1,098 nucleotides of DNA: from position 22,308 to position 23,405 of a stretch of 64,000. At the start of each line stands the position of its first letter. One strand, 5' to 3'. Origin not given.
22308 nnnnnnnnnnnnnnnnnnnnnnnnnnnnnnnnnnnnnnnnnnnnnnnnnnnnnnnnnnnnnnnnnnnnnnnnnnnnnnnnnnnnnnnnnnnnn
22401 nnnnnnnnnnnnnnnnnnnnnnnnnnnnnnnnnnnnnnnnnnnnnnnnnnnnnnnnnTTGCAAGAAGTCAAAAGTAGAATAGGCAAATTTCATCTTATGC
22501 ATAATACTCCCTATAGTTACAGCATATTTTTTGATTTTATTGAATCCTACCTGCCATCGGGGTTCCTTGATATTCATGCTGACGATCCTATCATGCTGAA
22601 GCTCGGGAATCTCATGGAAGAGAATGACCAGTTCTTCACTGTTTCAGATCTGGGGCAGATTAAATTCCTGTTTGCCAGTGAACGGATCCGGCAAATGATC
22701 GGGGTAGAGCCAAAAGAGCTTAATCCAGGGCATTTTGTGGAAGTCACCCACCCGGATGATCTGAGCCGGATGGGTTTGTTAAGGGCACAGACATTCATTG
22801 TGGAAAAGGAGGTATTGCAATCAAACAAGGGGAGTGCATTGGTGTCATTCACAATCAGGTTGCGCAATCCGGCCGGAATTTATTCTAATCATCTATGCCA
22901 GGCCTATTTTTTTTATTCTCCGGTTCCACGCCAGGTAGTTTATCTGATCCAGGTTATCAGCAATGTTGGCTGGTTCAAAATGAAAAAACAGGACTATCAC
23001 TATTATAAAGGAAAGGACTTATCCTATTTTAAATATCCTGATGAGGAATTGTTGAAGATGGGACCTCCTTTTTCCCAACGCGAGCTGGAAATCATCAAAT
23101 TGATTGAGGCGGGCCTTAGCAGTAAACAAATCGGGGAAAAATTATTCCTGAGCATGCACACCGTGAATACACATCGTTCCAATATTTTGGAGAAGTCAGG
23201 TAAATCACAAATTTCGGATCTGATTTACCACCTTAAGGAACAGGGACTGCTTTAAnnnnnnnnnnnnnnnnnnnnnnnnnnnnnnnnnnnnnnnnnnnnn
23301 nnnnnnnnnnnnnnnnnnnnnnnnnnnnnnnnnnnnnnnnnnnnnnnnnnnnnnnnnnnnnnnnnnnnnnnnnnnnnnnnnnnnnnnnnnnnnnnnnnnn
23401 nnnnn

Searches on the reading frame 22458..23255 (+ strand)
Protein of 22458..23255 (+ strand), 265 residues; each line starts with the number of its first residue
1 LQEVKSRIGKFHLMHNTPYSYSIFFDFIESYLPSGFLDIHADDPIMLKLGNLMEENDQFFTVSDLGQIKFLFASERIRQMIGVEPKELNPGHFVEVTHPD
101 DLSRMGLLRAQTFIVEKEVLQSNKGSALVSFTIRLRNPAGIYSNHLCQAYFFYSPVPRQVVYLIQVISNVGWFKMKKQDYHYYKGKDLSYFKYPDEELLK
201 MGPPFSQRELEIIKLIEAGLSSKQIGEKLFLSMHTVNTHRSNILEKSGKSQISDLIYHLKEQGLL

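Call 10: search_protein_families(library=pfam, proteins=[window:22458-23255:+], max_evalue=0.001)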
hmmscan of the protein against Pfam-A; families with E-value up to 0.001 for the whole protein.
window:22458-23255:+ (265 aa): 2 families
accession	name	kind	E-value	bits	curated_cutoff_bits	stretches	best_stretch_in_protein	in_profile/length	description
PF00196.25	GerE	-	1e-14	54.3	23.5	1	204-255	2-53/57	Bacterial regulatory proteins, luxR family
PF08447.18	PAS_3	-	9.1e-05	23.1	25.6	1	71-150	2-73/89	PAS fold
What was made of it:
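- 22458..23255 (+): PAS plus GerE (LuxR-type) transcription regulator, divergent from the operon. Pfam GerE 1e-14 and PAS_3 (call 10).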
